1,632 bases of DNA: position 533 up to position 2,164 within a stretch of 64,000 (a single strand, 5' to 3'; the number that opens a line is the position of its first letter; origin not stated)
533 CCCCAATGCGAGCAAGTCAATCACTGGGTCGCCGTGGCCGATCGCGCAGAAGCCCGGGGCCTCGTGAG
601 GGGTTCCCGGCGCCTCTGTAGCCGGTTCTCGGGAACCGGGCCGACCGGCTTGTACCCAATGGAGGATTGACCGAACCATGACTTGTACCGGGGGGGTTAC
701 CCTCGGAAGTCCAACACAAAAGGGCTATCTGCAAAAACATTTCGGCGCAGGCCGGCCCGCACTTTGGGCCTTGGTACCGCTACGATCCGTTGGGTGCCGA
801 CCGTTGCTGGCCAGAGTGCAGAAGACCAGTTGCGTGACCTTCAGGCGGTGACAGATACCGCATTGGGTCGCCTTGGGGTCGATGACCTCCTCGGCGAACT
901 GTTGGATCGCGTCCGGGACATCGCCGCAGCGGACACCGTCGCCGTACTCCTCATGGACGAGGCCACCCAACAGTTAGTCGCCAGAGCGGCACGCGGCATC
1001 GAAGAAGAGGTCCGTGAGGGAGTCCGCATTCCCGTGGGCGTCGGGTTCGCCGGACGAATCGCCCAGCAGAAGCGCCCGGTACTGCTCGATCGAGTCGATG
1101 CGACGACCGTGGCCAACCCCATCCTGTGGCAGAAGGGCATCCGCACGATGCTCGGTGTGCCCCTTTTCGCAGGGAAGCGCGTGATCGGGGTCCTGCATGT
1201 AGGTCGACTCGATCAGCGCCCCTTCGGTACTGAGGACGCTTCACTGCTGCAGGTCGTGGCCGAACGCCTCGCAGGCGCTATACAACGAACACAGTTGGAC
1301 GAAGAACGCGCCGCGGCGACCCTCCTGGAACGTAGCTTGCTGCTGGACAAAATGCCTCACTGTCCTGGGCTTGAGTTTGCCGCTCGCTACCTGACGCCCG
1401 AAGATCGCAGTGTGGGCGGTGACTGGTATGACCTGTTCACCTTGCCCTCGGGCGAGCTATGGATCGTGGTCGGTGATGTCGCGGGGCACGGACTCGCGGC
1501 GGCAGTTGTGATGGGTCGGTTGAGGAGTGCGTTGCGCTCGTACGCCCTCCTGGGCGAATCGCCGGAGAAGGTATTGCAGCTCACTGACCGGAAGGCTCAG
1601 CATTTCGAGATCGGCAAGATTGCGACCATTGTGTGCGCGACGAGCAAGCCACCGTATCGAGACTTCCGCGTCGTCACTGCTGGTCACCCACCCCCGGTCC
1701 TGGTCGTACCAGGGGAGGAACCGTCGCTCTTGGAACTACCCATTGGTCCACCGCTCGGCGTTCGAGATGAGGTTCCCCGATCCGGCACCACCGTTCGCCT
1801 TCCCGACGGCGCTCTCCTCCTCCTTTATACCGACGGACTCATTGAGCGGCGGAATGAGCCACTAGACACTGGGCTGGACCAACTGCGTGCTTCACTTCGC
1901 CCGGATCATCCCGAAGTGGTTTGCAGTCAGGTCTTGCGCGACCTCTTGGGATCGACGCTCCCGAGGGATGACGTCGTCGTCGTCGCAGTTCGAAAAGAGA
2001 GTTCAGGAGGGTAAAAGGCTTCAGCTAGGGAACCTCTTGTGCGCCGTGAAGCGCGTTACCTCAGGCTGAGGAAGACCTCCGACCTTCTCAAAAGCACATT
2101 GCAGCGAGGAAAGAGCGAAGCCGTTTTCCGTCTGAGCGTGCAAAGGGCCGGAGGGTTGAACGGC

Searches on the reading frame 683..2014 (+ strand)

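Call 45: search_protein_families(library=pfam, proteins=[window:683-2014:+], max_evalue=0.00001)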
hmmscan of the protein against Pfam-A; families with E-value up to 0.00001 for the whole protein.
window:683-2014:+ (443 aa): 4 families
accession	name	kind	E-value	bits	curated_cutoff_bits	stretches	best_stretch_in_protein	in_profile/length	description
PF07228.17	SpoIIE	-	3.9e-44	151.4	25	1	256-437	2-190/192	Stage II sporulation protein E (SpoIIE)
PF13185.12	GAF_2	-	3.8e-19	69.7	28.6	1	66-201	4-136/136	GAF domain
PF01590.32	GAF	-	1.6e-17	64.7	22.4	1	67-200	3-133/133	GAF domain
PF13492.12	GAF_3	-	1.6e-12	48.4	27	1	66-202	2-129/129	GAF domain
